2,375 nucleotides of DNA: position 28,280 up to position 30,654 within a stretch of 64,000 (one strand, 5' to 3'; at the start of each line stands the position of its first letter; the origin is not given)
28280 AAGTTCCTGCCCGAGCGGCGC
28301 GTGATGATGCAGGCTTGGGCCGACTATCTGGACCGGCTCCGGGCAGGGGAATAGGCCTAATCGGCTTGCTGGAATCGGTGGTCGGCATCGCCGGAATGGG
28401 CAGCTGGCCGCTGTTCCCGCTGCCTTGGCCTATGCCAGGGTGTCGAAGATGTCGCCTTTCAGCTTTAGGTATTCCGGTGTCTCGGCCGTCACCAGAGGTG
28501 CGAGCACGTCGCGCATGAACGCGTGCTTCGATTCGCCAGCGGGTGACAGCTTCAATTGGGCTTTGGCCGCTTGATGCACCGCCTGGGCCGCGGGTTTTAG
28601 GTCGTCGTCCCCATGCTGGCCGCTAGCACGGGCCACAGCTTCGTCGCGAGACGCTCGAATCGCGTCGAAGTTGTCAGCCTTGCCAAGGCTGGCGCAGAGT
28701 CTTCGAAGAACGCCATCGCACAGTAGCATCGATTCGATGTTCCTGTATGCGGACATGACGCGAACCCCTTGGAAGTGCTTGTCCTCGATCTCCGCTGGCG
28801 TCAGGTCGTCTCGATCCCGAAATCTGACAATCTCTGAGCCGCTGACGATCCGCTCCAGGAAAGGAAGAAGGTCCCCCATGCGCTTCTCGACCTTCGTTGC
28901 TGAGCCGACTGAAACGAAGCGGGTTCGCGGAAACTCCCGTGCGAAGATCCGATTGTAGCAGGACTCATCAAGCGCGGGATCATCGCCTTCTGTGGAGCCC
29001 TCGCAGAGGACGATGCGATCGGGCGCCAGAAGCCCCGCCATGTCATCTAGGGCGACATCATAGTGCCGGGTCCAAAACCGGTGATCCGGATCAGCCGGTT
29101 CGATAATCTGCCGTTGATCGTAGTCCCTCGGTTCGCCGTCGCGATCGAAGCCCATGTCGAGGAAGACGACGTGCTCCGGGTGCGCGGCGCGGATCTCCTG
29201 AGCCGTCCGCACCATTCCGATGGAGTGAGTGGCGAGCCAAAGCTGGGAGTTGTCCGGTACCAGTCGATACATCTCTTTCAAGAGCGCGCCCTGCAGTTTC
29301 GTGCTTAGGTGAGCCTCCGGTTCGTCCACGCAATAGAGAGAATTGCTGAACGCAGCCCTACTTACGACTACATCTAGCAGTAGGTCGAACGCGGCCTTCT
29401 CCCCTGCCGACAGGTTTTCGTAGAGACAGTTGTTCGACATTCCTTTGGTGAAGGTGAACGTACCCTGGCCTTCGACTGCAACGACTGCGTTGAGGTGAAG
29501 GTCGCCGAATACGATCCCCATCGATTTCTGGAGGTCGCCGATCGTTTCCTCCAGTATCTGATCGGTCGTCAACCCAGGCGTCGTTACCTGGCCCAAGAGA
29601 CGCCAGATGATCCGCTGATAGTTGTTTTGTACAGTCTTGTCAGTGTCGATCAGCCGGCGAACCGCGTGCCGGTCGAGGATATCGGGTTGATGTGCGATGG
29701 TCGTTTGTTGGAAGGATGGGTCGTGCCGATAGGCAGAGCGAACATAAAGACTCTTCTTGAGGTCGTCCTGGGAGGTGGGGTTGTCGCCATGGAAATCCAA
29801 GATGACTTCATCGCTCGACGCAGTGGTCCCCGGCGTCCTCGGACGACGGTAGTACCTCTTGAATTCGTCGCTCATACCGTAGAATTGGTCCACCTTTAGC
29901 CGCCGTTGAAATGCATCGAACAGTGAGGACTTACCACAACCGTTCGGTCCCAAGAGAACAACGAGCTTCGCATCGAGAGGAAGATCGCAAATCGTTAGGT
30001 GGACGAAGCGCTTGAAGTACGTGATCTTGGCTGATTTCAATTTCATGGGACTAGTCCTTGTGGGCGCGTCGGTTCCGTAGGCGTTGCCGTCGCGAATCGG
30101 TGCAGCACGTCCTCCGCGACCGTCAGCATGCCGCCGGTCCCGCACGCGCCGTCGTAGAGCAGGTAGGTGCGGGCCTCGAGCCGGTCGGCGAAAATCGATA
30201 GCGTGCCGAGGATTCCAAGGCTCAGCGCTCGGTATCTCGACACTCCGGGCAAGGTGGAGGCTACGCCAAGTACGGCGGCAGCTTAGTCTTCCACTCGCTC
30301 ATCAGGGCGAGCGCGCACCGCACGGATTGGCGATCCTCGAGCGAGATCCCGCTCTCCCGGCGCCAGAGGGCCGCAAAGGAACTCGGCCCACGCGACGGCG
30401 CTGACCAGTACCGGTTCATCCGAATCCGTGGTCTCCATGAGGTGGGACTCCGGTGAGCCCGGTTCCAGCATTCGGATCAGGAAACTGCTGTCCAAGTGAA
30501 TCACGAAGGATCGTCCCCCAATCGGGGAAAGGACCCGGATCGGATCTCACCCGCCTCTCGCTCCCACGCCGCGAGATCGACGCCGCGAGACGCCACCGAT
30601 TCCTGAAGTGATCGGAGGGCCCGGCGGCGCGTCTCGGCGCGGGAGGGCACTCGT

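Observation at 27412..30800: Decayed integrative/defence islet: integrase 3' remnant fused to a beta-lactamase-family gene stub, OLD/PARIS-like ATPase–TOPRIM, methylase fragment, truncated vapC, intact vapB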

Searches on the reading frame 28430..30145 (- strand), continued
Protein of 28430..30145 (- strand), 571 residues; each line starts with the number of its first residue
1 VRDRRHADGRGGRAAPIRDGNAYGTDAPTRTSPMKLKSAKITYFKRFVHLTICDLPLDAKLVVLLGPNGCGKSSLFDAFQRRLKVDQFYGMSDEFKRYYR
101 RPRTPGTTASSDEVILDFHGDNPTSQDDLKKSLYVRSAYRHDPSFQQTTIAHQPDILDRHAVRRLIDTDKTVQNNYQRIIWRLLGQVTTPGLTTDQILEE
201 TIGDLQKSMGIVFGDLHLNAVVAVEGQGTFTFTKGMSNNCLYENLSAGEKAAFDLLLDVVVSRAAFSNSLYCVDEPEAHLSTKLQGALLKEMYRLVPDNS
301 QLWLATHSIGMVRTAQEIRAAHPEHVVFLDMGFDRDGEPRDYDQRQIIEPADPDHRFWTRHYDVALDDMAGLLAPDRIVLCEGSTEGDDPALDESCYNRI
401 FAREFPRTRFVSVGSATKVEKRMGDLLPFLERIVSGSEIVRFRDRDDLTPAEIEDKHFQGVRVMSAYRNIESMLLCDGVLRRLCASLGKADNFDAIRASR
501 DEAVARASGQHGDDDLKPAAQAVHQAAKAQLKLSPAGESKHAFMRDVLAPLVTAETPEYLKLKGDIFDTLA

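Call 32: predict_structure(alignment_id=A3)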
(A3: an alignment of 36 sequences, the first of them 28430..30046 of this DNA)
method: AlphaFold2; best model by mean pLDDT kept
length: 538 residues; sequences in the alignment: 36
mean_pLDDT: 77.9   pTM: 0.62
mean pLDDT of the five models: 77.9, 71.9, 69.3, 66.8, 64.0
residues with pLDDT >= 90: 126; 70-90: 274; 50-70: 97; < 50: 41
segments of 3 or more residues with pLDDT < 50: 106-137, 477-480
pLDDT, mean of each block of 10 residues (from residue 1): 95 93 96 85 90 75 75 63 91 85 54 32 31 42 67 67 74 91 78 68 80 77 84 89 73 93 94 86 95 94 88 92 83 57 76 62 83 78 58 66 78 83 86 85 90 89 89 61 77 85 75 87 90 71
secondary structure, 60 per line:
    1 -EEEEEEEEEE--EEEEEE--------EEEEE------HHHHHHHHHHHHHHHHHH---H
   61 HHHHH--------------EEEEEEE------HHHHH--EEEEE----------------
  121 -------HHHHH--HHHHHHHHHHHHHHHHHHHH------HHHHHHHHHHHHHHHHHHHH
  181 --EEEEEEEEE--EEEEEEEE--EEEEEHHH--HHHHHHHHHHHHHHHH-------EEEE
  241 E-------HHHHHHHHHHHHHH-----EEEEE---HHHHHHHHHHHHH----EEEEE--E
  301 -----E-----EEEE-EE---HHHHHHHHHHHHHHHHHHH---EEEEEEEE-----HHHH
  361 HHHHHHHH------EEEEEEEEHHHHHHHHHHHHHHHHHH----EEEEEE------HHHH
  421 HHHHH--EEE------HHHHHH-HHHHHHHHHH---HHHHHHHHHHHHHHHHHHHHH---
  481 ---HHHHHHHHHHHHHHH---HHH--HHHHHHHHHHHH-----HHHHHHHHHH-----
elements in order: E2-11 E14-19 E28-32 H39-56 H60-65 E80-86 H93-97 E100-104 H128-132 H135-154 H161-180 E183-191 E194-201 E204-208 H214-229 E237-241 H249-262 E268-272 H276-288 E293-297 E312-315 H322-340 E344-351 H357-368 E375-382 H383-400 E405-410 H417-425 E428-430 H437-442 H444-453 H457-477 H484-498 H507-518 H524-533

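Call 35: fold_search(model_id=the predicted structure, library=pdb)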
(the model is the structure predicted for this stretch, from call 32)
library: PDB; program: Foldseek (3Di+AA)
matches with E <= 10: 1099; with E <= 0.001: 306
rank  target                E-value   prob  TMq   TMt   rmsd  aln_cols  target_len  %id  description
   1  9p4j_A                1.8e-10  1.00  0.27  0.21  19.1       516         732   13  The structure of Retron Eco8 in Apo state (released 2025-11-12)
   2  9lp9_B                2.2e-10  1.00  0.26  0.20  20.2       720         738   12  The cryo-EM structure of retron Eco8 in a standby state (released 2025-11-19)
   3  9lpa_B                3.1e-10  1.00  0.27  0.20  20.2       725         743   12  The cryo-EM structure of retron Eco8 in an active state (released 2025-11-19)
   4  9x94_J                1.3e-09  1.00  0.26  0.20  18.2       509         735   14  Apo Retron-Eco8 complex (released 2026-03-18)
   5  9kjx_B                1.9e-09  1.00  0.36  0.37  17.5       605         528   12  Cryo-EM structure of the Retron-Eco7 complex (state 1) (released 2025-11-12)
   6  9n69_C                2.1e-09  1.00  0.31  0.37  13.7       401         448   16  Structure of the retron IA complex with HNH nuclease in the "down" orientation (released 2025-04-23)
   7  9e91_A                2.2e-09  1.00  0.39  0.52   8.0       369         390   14  Ec83 Retron PtuA Dimer bound to ATP (released 2025-07-02)
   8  9kjz_B                2.2e-09  1.00  0.36  0.37  16.0       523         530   14  Cryo-EM structure of the Retron-Eco7 complex (state 3) (released 2025-11-12)
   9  8eea_A                3.1e-09  1.00  0.35  0.47  13.0       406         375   14  Structure of E.coli Septu (PtuAB) complex (released 2023-12-27)
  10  8sux_C                3.4e-09  1.00  0.35  0.47  11.6       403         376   14  Structure of E. coli PtuA hexamer (released 2024-01-10)
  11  9kjx_C                3.6e-09  1.00  0.35  0.36  19.2       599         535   12  Cryo-EM structure of the Retron-Eco7 complex (state 1) (released 2025-11-12)
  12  9n6b_C                4.2e-09  1.00  0.33  0.38  12.3       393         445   16  Structure of the retron IA complex with HNH nuclease in the "up" orientation (released 2025-04-23)
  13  9n6c_C                4.6e-09  1.00  0.32  0.37  13.2       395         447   15  Structure of the Retron IA Complex without the HNH Nuclease (released 2025-04-23)
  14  6qj2_A                5.1e-09  1.00  0.33  0.47  11.8       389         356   12  Crystal structure of the C. thermophilum condensin Smc4 ATPase head in complex with the C-terminal domain of Brn1 (released 2019-07-03)
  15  9nnb_D                5.4e-09  1.00  0.42  0.44  12.2       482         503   14  Cryo-EM structure of the Retron Ec78 complex, PtuA:PtuB:RT (4:2:1) (released 2025-10-08)
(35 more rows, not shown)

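Call 69: find_encoding_contigs(protein=P0008, flank=7000, max_places=1)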
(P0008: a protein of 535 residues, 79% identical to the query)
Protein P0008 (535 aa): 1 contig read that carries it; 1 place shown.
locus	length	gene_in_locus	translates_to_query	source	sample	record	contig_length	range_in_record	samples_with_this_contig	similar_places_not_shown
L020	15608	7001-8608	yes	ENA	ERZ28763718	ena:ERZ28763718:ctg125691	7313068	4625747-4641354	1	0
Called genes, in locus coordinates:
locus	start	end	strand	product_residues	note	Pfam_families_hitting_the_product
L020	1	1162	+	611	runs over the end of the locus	PF00884:Sulfatase, PF01663:Phosphodiest, PF16347:SGSH_C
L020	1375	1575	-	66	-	-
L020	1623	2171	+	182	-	PF11149:DUF2924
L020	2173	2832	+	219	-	PF00239:Resolvase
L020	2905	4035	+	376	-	-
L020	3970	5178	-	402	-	PF00872:Transposase_mut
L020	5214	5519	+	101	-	-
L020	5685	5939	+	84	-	-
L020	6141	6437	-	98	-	-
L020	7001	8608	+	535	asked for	PF02463:SMC_N, PF13175:AAA_15 (weak), PF13476:AAA_23, PF13555:AAA_29 (faint), PF13304:AAA_21 (weak), PF13175:AAA_15 (weak)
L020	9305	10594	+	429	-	-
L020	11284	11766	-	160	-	-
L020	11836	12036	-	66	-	-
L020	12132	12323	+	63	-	-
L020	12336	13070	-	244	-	PF00665:rve, PF13683:rve_3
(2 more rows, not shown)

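Call 70: find_encoding_contigs(protein=P0019, flank=7000, max_places=1)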
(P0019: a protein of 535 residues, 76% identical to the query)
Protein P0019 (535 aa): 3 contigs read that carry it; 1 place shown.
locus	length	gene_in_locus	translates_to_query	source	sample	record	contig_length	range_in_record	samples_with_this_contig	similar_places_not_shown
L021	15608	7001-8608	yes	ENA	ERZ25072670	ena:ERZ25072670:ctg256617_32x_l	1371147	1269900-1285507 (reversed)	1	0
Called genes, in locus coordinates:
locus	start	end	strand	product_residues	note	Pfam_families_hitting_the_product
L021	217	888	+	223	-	-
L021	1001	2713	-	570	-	-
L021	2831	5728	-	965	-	PF00404:Dockerin_1 (faint), PF12256:TcdB_toxin_midN (faint), PF01839:FG-GAP (faint), PF13517:FG-GAP_3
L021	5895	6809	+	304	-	PF00701:DHDPS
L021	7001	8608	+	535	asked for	PF02463:SMC_N, PF13175:AAA_15 (faint), PF13476:AAA_23 (weak), PF13304:AAA_21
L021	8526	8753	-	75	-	-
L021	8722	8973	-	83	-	PF19891:DUF6364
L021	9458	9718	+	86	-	-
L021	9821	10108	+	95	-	PF09907:HigB_toxin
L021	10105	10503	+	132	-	-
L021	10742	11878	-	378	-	PF05598:DUF772, PF01609:DDE_Tnp_1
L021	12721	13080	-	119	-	PF01381:HTH_3 (weak)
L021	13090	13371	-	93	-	PF05015:HigB-like_toxin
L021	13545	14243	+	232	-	PF26900:Phage_lambda_Ea47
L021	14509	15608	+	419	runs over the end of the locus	PF09861:Lar_N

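Call 71: search_dna_similar(query=window:28430-30046:-, collection=plasmids, mode=protein, max_evalue=1e-20, max_rows=8)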
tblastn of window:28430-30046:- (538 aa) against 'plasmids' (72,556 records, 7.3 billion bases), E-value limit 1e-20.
Records with a match: 1; places in all: 1; records where one place covers at least 80% of the query: 1.
Best place of each record, by identity: <60% 1.
By first word of the organism name: Zymomonas 1.
By predicted mobility (MOB-suite, as given by PLSDB): non-mobilizable 1.
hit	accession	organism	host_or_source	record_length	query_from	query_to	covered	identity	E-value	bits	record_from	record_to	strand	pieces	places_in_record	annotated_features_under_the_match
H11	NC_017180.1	Zymomonas mobilis subsp. mobilis ATCC 10988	fermenting agave juice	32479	1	534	99%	41.8%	7e-109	364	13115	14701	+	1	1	AAA family ATPase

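Call 72: search_dna_similar(query=window:28430-30046:-, collection=phages, mode=protein, max_evalue=1e-10, max_rows=8)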
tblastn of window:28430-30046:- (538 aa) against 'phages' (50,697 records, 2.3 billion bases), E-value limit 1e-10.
No match.

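Call 73: get_annotated_region(hit=H11, flank=6000)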
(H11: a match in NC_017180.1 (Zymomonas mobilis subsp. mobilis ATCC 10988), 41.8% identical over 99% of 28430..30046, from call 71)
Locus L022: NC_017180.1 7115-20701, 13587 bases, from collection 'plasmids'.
description: Zymomonas mobilis subsp. mobilis ATCC 10988 plasmid pZMOB01, complete sequence
organism: Zymomonas mobilis subsp. mobilis ATCC 10988 (NCBI taxid 555217)
taxonomy: Bacteria; Pseudomonadota; Alphaproteobacteria; Sphingomonadales; Zymomonadaceae; Zymomonas; Zymomonas mobilis; Zymomonas mobilis subsp. mobilis ATCC 10988
host: -; source: fermenting agave juice; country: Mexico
typing (MOB-suite, as given by PLSDB): non-mobilizable; replicon rep_cluster_152
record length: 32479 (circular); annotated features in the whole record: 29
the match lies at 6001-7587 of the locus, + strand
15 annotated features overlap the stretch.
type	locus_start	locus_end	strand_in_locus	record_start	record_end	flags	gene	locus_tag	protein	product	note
CDS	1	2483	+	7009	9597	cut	-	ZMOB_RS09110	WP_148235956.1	TonB-dependent receptor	GO:0015891 - siderophore transport [Evidence IEA]; GO:0055085 - transmembrane transport [Evidence IEA]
CDS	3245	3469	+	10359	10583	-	-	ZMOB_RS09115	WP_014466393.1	DUF6290 family protein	-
CDS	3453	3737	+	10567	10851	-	-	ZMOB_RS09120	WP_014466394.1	type II toxin-antitoxin system RelE/ParE family toxin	GO:0030541 - plasmid partitioning [Evidence IEA]; GO:0051290 - protein heterotetramerization [Evidence IEA]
CDS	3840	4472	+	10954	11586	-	-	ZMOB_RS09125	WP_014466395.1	ParA family protein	-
CDS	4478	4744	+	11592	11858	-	-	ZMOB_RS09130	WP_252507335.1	hypothetical protein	-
CDS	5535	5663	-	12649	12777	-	-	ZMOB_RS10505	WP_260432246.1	hypothetical protein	-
CDS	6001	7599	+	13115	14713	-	-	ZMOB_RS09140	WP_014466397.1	AAA family ATPase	-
CDS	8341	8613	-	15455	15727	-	-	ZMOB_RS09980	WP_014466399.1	type II toxin-antitoxin system YafQ family toxin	-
CDS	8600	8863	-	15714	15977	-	-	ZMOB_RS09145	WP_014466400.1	type II toxin-antitoxin system RelB/DinJ family antitoxin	-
CDS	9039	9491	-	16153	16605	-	-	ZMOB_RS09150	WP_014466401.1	hypothetical protein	-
CDS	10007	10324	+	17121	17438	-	-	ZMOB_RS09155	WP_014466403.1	hypothetical protein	-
CDS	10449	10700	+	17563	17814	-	-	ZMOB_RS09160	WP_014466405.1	DUF2312 domain-containing protein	-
CDS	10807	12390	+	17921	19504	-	-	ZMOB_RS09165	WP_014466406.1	helix-turn-helix domain-containing protein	-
CDS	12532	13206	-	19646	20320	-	-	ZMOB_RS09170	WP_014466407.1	hypothetical protein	-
CDS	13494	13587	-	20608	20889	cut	-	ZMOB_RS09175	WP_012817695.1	helix-turn-helix domain-containing protein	-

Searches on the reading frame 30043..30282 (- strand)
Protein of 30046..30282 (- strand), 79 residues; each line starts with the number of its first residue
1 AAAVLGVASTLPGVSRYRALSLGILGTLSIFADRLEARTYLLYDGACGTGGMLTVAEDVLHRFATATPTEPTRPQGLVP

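Call 4: search_protein_families(library=pfam, proteins=[window:30043-30252:-], max_evalue=0.01)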
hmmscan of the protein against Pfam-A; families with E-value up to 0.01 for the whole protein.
window:30043-30252:- (69 aa): 0 families

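Call 6: search_protein_families(library=pfam, proteins=[window:30043-30252:-], max_evalue=10)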
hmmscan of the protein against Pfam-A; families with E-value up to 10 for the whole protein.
window:30043-30252:- (69 aa): 1 family
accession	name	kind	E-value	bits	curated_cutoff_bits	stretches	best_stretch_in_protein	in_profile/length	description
PF02384.22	N6_Mtase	-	0.043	13.6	20.4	1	22-52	39-70/311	N-6 DNA Methylase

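Call 7: search_protein_families(library=padloc, proteins=[window:30043-30252:-], max_evalue=0.1)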
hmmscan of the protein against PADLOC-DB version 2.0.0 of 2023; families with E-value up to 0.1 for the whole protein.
window:30043-30252:- (69 aa): 5 families
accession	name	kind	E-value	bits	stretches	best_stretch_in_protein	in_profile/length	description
PDLC03029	MTase_I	-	4.9e-06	23.3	1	28-55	206-233/661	Type I methyltransferase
PDLC03025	MTase_I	-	0.0096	12.6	1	31-58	185-212/569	Type I methyltransferase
PDLC03021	MTase_I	-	0.013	12.4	1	32-52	188-208/491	Type I methyltransferase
PDLC03623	REase_MTase_IIG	-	0.055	9.2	1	31-60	330-359/1022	Type IIG restriction enzyme-methyltransferase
PDLC03036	MTase_I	-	0.073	9.4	1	32-58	239-265/635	Type I methyltransferase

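Call 8: search_protein_families(library=ncbifam, proteins=[window:30043-30252:-], max_evalue=0.1)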
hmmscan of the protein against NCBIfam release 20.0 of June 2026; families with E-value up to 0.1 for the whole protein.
window:30043-30252:- (69 aa): 0 families

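Call 34: search_dna_similar(query=window:30046-30282:-, collection=plasmids, mode=protein, max_evalue=0.01, max_rows=10)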
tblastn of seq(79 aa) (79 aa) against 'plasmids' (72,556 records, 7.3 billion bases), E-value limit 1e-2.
Records with a match: 87; places in all: 87; records where one place covers at least 80% of the query: 0.
Best place of each record, by identity: 60-80% 87.
By first word of the organism name: Klebsiella 54; Enterobacter 21; Synechocystis 4; Escherichia 2; Meiothermus 1; Aeromonas 1; Serratia 1; Citrobacter 1; Niallia 1; Natronococcus 1.
By predicted mobility (MOB-suite, as given by PLSDB): conjugative 62; non-mobilizable 19; mobilizable 6.
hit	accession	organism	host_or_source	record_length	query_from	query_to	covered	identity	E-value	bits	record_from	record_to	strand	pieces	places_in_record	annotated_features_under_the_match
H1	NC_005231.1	Synechocystis sp. PCC 6803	-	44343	28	64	47%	67.6%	1e-6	50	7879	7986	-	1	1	none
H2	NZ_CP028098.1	Synechocystis sp. IPPAS B-1465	axenic culture,Synechocystis sp. GT-L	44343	28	64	47%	67.6%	1e-6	50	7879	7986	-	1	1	none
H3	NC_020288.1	Synechocystis sp. PCC 6803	-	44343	28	64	47%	67.6%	1e-6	50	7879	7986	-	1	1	none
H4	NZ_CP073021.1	Synechocystis sp. PCC 6803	cell culture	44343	28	64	47%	67.6%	1e-6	50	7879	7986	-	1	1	none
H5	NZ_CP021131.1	Meiothermus taiwanensis WR-220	-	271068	32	65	43%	70.6%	2e-6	50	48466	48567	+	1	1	class I SAM-dependent DNA methyltransferase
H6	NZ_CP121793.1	Aeromonas caviae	Homo sapiens,plasma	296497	32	64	42%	72.7%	4e-9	58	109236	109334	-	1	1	class I SAM-dependent DNA methyltransferase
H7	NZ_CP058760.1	Klebsiella pneumoniae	Stanley WWTPs_3 WWTPs influent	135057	32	64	42%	69.7%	1e-8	56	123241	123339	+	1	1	class I SAM-dependent DNA methyltransferase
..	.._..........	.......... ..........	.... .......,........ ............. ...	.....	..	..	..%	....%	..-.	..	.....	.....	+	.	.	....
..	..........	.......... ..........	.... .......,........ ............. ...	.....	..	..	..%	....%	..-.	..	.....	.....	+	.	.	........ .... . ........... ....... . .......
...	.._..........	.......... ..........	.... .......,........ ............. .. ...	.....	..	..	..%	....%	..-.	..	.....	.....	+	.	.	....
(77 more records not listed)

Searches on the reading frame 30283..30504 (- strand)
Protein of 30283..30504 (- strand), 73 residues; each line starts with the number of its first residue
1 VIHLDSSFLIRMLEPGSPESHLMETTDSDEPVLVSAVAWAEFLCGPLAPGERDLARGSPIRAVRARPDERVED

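Call 4: search_protein_families(library=pfam, proteins=[window:30283-30504:-], max_evalue=0.01)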
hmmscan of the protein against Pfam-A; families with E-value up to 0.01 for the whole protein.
window:30283-30504:- (73 aa): 1 family
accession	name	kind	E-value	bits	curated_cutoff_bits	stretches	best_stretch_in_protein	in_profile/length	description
PF01850.27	PIN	-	0.0088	17.1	23.6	1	4-53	3-48/120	PIN domain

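Call 6: search_protein_families(library=pfam, proteins=[window:30283-30504:-], max_evalue=10)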
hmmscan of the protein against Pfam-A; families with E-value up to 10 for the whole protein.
window:30283-30504:- (73 aa): 1 family
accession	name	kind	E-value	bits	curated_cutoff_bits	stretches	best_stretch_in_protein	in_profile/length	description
PF01850.27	PIN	-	0.0088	17.1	23.6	1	4-53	3-48/120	PIN domain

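Call 7: search_protein_families(library=padloc, proteins=[window:30283-30504:-], max_evalue=0.1)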
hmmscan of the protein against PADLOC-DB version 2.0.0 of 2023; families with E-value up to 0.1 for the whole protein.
window:30283-30504:- (73 aa): 0 families

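Call 8: search_protein_families(library=ncbifam, proteins=[window:30283-30504:-], max_evalue=0.1)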
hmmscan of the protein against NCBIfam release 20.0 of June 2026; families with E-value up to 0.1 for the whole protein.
window:30283-30504:- (73 aa): 0 families
